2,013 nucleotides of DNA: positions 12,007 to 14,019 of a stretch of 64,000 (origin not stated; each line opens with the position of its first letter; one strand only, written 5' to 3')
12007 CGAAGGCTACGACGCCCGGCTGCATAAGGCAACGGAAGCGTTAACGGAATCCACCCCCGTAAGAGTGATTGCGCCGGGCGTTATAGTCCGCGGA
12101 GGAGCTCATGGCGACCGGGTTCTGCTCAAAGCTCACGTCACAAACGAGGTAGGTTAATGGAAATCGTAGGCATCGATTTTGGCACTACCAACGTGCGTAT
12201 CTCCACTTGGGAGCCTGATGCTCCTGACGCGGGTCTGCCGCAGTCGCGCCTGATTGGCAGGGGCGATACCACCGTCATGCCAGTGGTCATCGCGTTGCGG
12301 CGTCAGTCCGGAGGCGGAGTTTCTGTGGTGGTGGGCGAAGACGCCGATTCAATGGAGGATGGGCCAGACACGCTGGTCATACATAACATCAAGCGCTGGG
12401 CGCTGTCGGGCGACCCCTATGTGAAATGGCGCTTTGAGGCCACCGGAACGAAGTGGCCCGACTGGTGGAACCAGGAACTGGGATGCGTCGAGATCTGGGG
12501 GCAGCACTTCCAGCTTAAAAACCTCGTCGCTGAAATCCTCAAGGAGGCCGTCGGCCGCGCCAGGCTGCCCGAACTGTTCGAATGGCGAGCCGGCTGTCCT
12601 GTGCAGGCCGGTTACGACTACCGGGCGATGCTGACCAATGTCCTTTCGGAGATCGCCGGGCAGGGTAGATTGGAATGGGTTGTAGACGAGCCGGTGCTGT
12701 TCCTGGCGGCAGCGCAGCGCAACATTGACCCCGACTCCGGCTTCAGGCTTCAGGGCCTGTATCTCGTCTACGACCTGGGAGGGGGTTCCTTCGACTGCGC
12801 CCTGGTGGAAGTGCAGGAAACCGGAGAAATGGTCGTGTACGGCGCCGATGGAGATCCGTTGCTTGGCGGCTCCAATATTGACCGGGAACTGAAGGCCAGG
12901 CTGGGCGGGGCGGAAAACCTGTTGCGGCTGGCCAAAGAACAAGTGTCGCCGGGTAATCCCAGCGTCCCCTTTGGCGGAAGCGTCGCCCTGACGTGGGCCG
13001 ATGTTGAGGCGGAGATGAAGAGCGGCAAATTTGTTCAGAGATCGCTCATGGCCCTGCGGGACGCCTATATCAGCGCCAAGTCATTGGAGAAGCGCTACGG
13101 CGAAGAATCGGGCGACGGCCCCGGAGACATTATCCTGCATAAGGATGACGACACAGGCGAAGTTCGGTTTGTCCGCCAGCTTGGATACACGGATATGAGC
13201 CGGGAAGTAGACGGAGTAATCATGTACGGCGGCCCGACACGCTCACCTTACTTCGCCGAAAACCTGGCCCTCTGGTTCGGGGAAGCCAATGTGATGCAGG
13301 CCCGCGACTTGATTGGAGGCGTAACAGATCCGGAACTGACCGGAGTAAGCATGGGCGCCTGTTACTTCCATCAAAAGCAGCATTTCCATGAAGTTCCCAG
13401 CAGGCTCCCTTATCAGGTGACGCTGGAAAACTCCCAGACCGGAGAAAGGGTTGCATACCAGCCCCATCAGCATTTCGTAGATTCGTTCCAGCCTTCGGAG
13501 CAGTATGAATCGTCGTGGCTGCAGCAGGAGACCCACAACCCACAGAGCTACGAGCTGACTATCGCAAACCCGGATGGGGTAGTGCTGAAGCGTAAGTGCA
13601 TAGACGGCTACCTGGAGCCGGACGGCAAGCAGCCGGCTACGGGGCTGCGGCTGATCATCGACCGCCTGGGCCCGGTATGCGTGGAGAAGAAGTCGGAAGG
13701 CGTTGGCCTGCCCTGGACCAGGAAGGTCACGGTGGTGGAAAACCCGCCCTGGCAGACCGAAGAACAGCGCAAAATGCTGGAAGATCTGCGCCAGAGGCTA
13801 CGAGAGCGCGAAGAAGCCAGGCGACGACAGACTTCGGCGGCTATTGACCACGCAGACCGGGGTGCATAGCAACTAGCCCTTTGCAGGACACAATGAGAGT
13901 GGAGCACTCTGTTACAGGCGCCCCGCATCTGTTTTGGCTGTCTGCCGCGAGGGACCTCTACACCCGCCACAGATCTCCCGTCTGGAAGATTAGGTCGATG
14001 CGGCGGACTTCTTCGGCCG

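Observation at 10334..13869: Orphan two-gene operon: GrpE-fusion protein translationally coupled to a divergent Hsp70-like ATPase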

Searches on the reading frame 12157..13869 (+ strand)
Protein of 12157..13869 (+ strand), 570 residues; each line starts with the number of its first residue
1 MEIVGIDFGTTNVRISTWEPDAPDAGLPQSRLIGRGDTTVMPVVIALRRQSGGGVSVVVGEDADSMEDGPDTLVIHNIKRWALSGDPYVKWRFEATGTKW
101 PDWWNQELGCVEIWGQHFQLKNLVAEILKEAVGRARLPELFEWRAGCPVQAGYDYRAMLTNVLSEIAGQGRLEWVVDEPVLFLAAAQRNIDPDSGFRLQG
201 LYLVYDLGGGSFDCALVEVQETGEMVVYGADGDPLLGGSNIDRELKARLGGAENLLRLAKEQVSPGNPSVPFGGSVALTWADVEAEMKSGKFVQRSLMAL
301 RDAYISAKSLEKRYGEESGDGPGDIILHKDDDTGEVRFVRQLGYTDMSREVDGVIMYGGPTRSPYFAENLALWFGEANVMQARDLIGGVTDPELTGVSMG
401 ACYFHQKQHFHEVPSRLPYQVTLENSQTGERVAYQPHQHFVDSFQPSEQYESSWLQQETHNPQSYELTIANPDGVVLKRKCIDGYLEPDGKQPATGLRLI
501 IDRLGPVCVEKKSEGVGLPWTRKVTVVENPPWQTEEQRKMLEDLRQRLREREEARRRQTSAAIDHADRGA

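Call 4: search_protein_families(library=pfam, proteins=[window:12157-13869:+], max_evalue=1)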
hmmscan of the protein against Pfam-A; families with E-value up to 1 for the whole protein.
window:12157-13869:+ (570 aa): 2 families
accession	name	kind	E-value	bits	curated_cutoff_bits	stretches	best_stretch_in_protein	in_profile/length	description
PF00012.26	HSP70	-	1.5e-08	33.8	20.6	1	203-245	189-230/599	Hsp70 protein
PF23134.2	TRIP4_3rd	-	0.0026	18.6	27.7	1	529-568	10-49/54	TRIP4, third domain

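Call 5: search_protein_families(library=ncbifam, proteins=[window:12157-13869:+], max_evalue=1)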
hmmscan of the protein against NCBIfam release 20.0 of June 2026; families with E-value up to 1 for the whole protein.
window:12157-13869:+ (570 aa): 8 families
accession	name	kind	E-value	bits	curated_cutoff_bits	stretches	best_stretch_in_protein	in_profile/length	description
NF003520.0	PRK05183.1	subfamily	2.8e-11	42.6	620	1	4-254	22-255/621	Fe-S protein assembly chaperone HscA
NF001413.0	PRK00290.1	equivalog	3.3e-11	42.3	648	1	2-245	3-228/625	molecular chaperone DnaK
TIGR01991.1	HscA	equivalog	4.5e-11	41.9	708.55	1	199-253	181-234/600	Fe-S protein assembly chaperone HscA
TIGR02350.1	prok_dnaK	equivalog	1.6e-10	40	822.55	1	3-245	2-227/596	molecular chaperone DnaK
NF002399.0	PRK01433.1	equivalog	2.1e-10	39.9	743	1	199-246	192-238/595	Fe-S protein assembly chaperone HscA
NF009946.0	PRK13410.1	equivalog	8.8e-06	24.2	1019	1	202-246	189-232/669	molecular chaperone DnaK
NF009947.0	PRK13411.1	equivalog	0.017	13.2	1002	1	202-244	188-229/662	molecular chaperone DnaK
NF008673.0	PRK11678.1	equivalog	0.2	10.4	331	0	202-219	211-228/450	molecular chaperone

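Call 6: search_protein_families(library=padloc, proteins=[window:12157-13869:+], max_evalue=1)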
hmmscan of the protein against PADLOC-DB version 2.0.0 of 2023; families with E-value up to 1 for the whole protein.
window:12157-13869:+ (570 aa): 0 families

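Call 7: search_solved_structures(query=window:12157-13869:+, max_evalue=0.01, show_alignments=1)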
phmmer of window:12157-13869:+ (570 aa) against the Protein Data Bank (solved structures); distinct sequences matched with E-value up to 0.01: 85 (the best 60 are shown).
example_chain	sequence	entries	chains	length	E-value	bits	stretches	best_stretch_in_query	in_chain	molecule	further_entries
1dkg_D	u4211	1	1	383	2e-08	36.3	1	3-245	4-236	MOLECULAR CHAPERONE DNAK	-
7n46_A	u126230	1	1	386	2.1e-08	36.2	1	3-245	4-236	Chaperone protein DnaK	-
7rax_A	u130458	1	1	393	2.3e-08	36.1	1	3-245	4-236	Chaperone protein DnaK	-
7krv_B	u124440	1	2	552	6e-08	34.8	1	3-245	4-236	Chaperone protein DnaK fused with substrate peptide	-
7kru_B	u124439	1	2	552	7.4e-08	34.4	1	3-245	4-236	Chaperone protein DnaK fused with substrate peptide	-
7kzu_A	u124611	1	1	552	7.6e-08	34.4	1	3-245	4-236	Chaperone protein DnaK fused with substrate peptide,Chaperone protein DnaK fused with subs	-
2kho_A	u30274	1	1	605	9.9e-08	34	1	3-245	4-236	Heat shock protein 70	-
7krw_C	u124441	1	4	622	1e-07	34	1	3-245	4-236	Chaperone protein DnaK fused with substrate peptide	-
4jn4_A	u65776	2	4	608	1e-07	34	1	3-245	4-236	Chaperone protein DnaK | Hsp70 CHAPERONE DnaK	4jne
7krt_A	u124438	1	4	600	1.1e-07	33.9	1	3-245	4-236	Chaperone protein DnaK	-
4b9q_A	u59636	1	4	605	1.1e-07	33.9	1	3-245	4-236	CHAPERONE PROTEIN DNAK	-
7kzi_A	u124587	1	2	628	1.1e-07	33.9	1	3-245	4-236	Chaperone protein DnaK fused with substrate peptide,Chaperone protein DnaK fused with subs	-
7ko2_A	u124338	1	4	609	1.1e-07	33.8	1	3-245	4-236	Chaperone protein DnaK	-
5nro_A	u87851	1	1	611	1.1e-07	33.8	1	3-245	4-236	Chaperone protein DnaK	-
5obw_A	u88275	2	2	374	6.8e-06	28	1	154-245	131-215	Chaperone protein DnaK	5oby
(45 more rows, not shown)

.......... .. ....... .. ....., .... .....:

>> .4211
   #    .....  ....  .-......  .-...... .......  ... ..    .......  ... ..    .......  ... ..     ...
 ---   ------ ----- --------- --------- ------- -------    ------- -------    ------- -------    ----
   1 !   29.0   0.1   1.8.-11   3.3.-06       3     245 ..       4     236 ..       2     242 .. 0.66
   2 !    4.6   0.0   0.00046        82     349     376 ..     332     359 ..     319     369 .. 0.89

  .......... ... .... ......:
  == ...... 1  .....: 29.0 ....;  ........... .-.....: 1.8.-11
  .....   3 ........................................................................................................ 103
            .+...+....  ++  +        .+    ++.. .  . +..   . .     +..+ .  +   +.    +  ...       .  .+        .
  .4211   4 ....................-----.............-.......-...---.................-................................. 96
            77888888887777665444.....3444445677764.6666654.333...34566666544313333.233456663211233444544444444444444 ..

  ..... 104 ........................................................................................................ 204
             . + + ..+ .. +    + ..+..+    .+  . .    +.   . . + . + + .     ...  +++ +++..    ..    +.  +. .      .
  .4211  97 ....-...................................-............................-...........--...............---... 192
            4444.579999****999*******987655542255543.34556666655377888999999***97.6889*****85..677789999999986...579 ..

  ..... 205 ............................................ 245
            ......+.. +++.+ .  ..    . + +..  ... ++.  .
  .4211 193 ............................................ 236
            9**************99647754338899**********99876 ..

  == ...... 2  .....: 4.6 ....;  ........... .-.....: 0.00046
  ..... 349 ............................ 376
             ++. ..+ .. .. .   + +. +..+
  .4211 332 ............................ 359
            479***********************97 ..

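Call 11: find_homologous_proteins(query=window:12157-13869:+)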
Query window:12157-13869:+ (570 aa): 417 proteins with E <= 0.001 among 8000 candidates; the best 120 are listed.
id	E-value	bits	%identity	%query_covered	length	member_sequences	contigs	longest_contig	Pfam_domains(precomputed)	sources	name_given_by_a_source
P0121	0.0e+0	1324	100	100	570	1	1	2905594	PF00012.27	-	-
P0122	0.0e+0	1036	80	95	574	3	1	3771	PF00012.27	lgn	-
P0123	2.3e-297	1005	77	96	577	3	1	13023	PF00012.27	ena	-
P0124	8.2e-296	1000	76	99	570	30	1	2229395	PF00012.27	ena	-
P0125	1.2e-290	983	77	97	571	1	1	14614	PF00012.27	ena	-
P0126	7.1e-288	974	75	99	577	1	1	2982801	PF00012.27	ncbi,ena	-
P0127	7.1e-285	964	75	94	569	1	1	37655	PF00012.27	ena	-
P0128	1.1e-282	957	72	99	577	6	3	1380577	PF00012.27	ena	-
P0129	4.7e-282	955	72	100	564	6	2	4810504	PF00012.27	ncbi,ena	-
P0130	3.4e-280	949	74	96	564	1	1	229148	PF00012.27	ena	-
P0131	2.5e-277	939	71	100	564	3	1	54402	PF00012.27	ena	-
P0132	4.6e-277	938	73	96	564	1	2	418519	PF00012.27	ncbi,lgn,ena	-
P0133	1.7e-276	936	72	96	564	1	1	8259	PF00012.27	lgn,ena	-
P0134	2.1e-276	936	71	99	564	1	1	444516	PF00012.27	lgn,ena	-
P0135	5.8e-276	935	71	100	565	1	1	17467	PF00012.27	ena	-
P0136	6.6e-276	934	71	100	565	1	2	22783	PF00012.27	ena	-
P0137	1.7e-275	933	72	95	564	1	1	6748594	PF00012.27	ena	-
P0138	3.5e-275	932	73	96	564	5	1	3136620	PF00012.27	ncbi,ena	-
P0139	4.6e-275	932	74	96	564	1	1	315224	PF00012.27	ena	-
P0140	4.8e-275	932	71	100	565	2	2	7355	PF00012.27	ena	-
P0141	5.8e-275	931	71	100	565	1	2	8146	PF00012.27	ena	-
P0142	1.5e-274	930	71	100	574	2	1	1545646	PF00012.27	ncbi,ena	-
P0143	2.4e-274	929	70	100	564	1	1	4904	PF00012.27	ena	-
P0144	2.5e-274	929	70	100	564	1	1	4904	PF00012.27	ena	-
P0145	5.0e-274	928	74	96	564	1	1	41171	PF00012.27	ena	-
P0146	8.8e-274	927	73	96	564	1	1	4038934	PF00012.27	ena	-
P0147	1.3e-273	927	71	99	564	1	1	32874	PF00012.27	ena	-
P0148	1.4e-273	927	73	96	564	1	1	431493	PF00012.27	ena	-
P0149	1.4e-273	927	71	100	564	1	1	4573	PF00012.27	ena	-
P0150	1.1e-272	924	71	100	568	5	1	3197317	PF00012.27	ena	-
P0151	4.0e-272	922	71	99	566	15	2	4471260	PF00012.27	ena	-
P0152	6.1e-272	921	69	100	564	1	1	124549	PF00012.27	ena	-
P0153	7.3e-272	921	70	100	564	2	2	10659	PF00012.27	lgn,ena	-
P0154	1.3e-271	920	70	100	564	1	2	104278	PF00012.27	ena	-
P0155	2.0e-271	920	70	100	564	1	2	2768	PF00012.27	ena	-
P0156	2.2e-271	920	70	100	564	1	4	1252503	PF00012.27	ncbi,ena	-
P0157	7.7e-268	908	68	99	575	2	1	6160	PF00012.27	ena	-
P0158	1.2e-267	907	70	95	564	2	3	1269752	PF00012.27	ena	-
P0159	3.2e-267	906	70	100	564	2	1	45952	PF00012.27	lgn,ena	-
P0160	7.7e-267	905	70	95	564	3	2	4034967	PF00012.27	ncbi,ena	-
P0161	6.0e-266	902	69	99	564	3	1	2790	PF00012.27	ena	-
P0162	3.1e-265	899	69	100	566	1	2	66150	PF00012.27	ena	-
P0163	1.8e-263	893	69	95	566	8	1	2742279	PF00012.27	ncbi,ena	-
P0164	2.9e-263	893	69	95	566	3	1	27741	PF00012.27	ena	-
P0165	9.4e-263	891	70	97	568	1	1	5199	PF00012.27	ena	-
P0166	2.5e-262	890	69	95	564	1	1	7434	PF00012.27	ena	-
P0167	3.0e-262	889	68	95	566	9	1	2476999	PF00012.27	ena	-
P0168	7.0e-262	888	69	95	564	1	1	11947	PF00012.27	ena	-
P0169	8.1e-262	888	70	95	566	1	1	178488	PF00012.27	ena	-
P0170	1.4e-261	887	68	99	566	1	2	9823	PF00012.27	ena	-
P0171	1.7e-261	887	68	95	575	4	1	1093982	PF00012.27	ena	-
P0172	2.0e-261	887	68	95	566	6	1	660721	PF00012.27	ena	-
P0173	2.3e-261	886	67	100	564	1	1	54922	PF00012.27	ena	-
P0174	2.5e-261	886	68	95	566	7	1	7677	PF00012.27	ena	-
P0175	3.7e-261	886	70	95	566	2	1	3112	PF00012.27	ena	-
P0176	3.8e-261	886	67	95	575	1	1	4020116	PF00012.27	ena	-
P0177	1.2e-260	884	69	95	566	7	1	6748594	PF00012.27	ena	-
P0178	1.4e-260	884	67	100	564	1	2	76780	PF00012.27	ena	-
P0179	1.4e-260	884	67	100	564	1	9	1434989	PF00012.27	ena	-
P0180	1.6e-260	884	68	95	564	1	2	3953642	PF00012.27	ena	-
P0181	2.5e-260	883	69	95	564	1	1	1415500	PF00012.27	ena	-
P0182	2.6e-260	883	67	100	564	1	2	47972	PF00012.27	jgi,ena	jgi:hypothetical protein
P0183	2.9e-260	883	68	95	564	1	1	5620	PF00012.27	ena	-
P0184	4.2e-260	882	68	95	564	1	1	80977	PF00012.27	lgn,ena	-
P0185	4.4e-260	882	67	99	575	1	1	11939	PF00012.27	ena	-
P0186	7.4e-260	881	68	95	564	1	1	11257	PF00012.27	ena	-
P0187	7.5e-260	881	68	95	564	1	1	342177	PF00012.27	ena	-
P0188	1.3e-259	881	68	95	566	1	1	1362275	PF00012.27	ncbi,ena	-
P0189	1.6e-259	880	68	95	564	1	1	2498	PF00012.27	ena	-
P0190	2.2e-259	880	69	95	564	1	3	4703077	PF00012.27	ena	-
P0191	2.3e-259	880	68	95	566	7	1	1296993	PF00012.27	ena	-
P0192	8.3e-259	878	67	95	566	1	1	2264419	PF00012.27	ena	-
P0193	1.1e-258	878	68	95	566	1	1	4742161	PF00012.27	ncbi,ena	-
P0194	6.5e-258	875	67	95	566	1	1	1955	PF00012.27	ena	-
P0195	7.7e-258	875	67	99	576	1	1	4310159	PF00012.27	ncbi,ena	-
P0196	2.9e-257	873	67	95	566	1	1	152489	PF00012.27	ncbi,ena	-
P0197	3.5e-256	869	66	99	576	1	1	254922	PF00012.27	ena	-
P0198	1.2e-255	868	67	95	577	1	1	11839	PF00012.27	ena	-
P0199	2.4e-255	867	66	95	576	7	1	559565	PF00012.27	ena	-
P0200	2.4e-254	863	67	95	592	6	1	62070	PF00012.27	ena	-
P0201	4.9e-254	862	66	95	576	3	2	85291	PF00012.27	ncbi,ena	-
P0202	3.6e-253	859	65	99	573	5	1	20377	PF00012.27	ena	-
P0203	8.0e-252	855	66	100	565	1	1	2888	PF00012.27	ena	-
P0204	4.4e-250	849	66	95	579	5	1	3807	PF00012.27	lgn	-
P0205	5.2e-248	842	66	95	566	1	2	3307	PF00012.27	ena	-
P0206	5.6e-248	842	66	95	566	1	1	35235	PF00012.27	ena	-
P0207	7.1e-248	842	65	95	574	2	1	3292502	PF00012.27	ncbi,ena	-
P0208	5.2e-246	836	64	95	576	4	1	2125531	PF00012.27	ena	-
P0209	5.3e-246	836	64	95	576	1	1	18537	PF00012.27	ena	-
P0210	9.3e-246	835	64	95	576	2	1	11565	PF00012.27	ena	-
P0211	9.5e-246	835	63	99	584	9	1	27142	PF00012.27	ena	-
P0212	1.3e-245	834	63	95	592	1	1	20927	PF00012.27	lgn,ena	-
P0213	3.3e-244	830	64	99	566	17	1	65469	PF00012.27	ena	-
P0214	4.7e-243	826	64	97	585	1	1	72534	PF00012.27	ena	-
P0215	8.5e-242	822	63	99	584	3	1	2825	PF00012.27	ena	-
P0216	1.5e-240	818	64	98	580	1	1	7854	PF00012.27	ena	-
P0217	1.2e-237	808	62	100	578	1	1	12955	PF00012.27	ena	-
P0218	1.4e-237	808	63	95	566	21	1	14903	PF00012.27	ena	-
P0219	3.5e-237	807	65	95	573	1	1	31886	PF00012.27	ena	-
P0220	2.8e-236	804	62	99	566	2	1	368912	PF00012.27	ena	-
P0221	1.4e-234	798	62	95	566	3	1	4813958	PF00012.27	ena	-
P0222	5.7e-234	796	62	95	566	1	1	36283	PF00012.27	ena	-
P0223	5.3e-232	790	61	99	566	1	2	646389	PF00012.27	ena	-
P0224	7.0e-230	783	62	96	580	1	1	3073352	PF00012.27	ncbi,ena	-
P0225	3.1e-218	744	58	99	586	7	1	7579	PF00012.27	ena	-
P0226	1.3e-212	725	58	99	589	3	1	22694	PF00012.27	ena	-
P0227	1.1e-210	719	58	99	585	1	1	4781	PF00012.27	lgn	-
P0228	1.7e-208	712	57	99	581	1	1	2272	PF00012.27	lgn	-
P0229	1.2e-205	702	58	95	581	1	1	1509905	PF00012.27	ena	-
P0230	2.9e-204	698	57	97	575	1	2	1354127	PF00012.27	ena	-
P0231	6.2e-204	697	56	98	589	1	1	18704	PF00012.27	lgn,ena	-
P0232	4.8e-202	691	58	97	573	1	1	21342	PF00012.27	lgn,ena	-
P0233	9.6e-200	683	56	97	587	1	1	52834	PF00012.27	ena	-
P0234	9.3e-195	667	69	75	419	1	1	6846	PF00012.27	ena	-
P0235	1.8e-176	606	65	72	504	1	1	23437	PF00012.27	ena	-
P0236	3.4e-170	585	65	67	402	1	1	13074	PF00012.27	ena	-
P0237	9.9e-166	571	49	100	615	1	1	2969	PF00012.27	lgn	-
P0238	2.9e-164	566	49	99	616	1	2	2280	PF00012.27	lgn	-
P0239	2.2e-159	550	48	99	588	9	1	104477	PF00012.27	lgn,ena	-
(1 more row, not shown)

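Call 20: find_related_loci(query=A2, collection=genome_contigs, flank=8000)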
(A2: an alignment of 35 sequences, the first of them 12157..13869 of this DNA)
Query A2 (570 aa) in genome_contigs; peptide patterns used: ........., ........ (x = any residue, [..] = any of these).
600 stretches matched a pattern (row limit reached: there are more); 86 encode a relative of the query (tblastn E <= 1e-3); the best 80 are kept; 80 distinct loci.
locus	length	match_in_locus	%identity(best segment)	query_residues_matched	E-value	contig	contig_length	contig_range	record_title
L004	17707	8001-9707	75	1-564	0e+0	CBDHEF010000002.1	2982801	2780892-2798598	MAG: Dehalococcoidia bacterium isolate e9382ad7-4ca3-4796-a74a-760c8ad60130 genome assembly, contig: contig_2, whole gen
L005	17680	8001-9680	72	1-568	0e+0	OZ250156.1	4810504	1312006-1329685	MAG: Dehalococcoidia bacterium isolate e5f5fd38-eeba-48ed-b54a-83455fc2a46d genome assembly, chromosome: 1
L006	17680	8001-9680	70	1-568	0e+0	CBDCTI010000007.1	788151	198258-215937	MAG: Dehalococcoidia bacterium isolate c2d35a5a-78d8-4247-ab51-d98fe5eb2261 genome assembly, contig: contig_7, whole gen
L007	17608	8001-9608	70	1-544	0e+0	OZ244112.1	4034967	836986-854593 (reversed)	MAG: Dehalococcoidia bacterium isolate 98c33025-9a88-4adf-8ca6-a97f3c9d2c4b genome assembly, chromosome: 1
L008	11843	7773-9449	64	1-565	0e+0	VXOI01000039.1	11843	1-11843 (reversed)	MAG: Chloroflexi bacterium isolate SB0662_bin_29 NODE_4507_length_11843_cov_40.510180, whole genome shotgun sequence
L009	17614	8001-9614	62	1-544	0e+0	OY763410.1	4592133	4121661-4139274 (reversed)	MAG: Dehalococcoidia bacterium isolate 8eeee495-67cd-41f6-86a6-ff8f0dc0d692 genome assembly, chromosome: 1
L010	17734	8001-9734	45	1-557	9e-140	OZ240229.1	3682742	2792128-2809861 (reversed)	MAG: Dehalococcoidia bacterium isolate 45ebccb5-8dc7-467f-b442-4f2fde1bb093 genome assembly, chromosome: 1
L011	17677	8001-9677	43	1-549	2e-129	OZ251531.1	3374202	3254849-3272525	MAG: Dehalococcoidia bacterium isolate dbfc7836-c0f4-4258-ad9f-d4e7c961b2d4 genome assembly, chromosome: 1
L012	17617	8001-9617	39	1-542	5e-103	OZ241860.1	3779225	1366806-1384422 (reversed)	MAG: Dehalococcoidia bacterium isolate 622caf9c-9a0b-40dd-93ad-3e8d7e620a5e genome assembly, chromosome: 1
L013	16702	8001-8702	31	4-257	3e-11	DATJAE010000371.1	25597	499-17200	MAG TPA_asm: Kofleriaceae bacterium isolate SMAG_U15319 k141_4716937, whole genome shotgun sequence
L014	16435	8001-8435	28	199-375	2e-10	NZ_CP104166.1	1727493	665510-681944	Candidatus Megaera polyxenophila isolate SAG 25.80_endo chromosome, complete genome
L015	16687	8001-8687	29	3-245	3e-10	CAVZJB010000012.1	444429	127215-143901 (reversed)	MAG: uncultured delta proteobacterium isolate MFD02416.bin.1.82 genome assembly, contig: contig_20085, whole genome shot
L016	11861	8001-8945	23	3-374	7e-10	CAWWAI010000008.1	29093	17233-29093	MAG TPA_asm: uncultured Rickettsiaceae bacterium isolate ERR3589568_metabat2_88 genome assembly, contig: ERZ7462167.1638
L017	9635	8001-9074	26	3-404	8e-10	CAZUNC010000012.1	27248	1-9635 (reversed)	MAG TPA_asm: uncultured Defluviitaleaceae bacterium isolate SRP242652_co1_168 genome assembly, contig: NODE_1549_length_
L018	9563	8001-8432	27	197-364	1e-9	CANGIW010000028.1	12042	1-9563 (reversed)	MAG: Rickettsiales bacterium isolate Jr-7aug17-249 genome assembly, contig: Jr-7aug17-249.fna-C28, whole genome shotgun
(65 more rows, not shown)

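Call 59: search_protein_families(library=pfam, proteins=[L012:5424-6086:+, L012:3334-5094:+, L011:5622-6380:+, L011:6754-8001:+, L010:10019-10492:+, L010:10557-11261:+, L010:11660-16771:+, L012:6169-8010:+, L004:6442-8001:+, L010:6136-8004:+], max_evalue=0.01)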
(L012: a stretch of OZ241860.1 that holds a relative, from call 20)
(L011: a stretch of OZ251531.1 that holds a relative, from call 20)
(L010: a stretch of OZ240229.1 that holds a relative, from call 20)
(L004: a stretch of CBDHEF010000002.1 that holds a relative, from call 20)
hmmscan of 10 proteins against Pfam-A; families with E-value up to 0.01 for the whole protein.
L012:5424-6086:+ (220 aa): 2 families
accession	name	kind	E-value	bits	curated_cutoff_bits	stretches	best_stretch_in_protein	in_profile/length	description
PF00226.36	DnaJ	-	8.4e-24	83.9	27.8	1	4-65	1-63/63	DnaJ domain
PF01556.23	DnaJ_C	-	2.9e-13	50.6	26.6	1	102-205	1-76/152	DnaJ C terminal domain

L012:3334-5094:+ (586 aa): 3 families
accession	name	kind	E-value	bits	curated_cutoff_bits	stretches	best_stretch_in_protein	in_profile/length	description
PF01555.25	N6_N4_Mtase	-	9.2e-34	117.8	26.7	1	37-400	1-218/221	DNA methylase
PF03602.21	Cons_hypoth95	-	4.4e-06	26.9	24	0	19-51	94-128/182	Conserved hypothetical protein 95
PF02475.24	TRM5-TYW2_MTfase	-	0.0038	17.6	28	1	354-403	26-78/164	TRM5/TYW2 methyltransferase domain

L011:5622-6380:+ (252 aa): 0 families

L011:6754-8001:+ (415 aa): 0 families

L010:10019-10492:+ (157 aa): 0 families

L010:10557-11261:+ (234 aa): 0 families

L010:11660-16771:+ (1703 aa): 10 families
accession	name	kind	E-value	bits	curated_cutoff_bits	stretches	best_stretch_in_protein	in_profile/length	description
PF00580.27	UvrD-helicase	-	9.3e-40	137.4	23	2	1086-1176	2-91/271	UvrD/REP helicase N-terminal domain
PF00270.35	DEAD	-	2.7e-30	105.7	26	1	296-466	2-164/167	DEAD/DEAH box helicase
PF13245.12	AAA_19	-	5.7e-24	85.3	25.1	1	1089-1272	1-133/134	AAA domain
PF00271.37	Helicase_C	-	1.6e-22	80.2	23.5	1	506-616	3-109/110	Helicase conserved C-terminal domain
PF13361.12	UvrD_C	-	8.8e-13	48.8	25.6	1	1491-1554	277-346/350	UvrD-like helicase C-terminal domain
PF13538.12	UvrD_C_2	-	5.6e-09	36.2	27.4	1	1503-1553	4-51/52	UvrD-like helicase C-terminal domain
PF04851.21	ResIII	-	1.1e-05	25.9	22.5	0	297-426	7-139/164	Type III restriction enzyme, res subunit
PF13604.12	AAA_30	-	0.0017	18.6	27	0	1086-1268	3-128/191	AAA domain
PF01443.25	Viral_helicase1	-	0.0029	17.9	21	0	1485-1552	166-225/228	Viral superfamily 1 RNA helicase core domain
PF13401.12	AAA_22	-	0.008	16.9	27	0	1100-1242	6-104/130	AAA domain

L012:6169-8010:+ (613 aa): 0 families

L004:6442-8001:+ (519 aa): 0 families

L010:6136-8004:+ (622 aa): 0 families
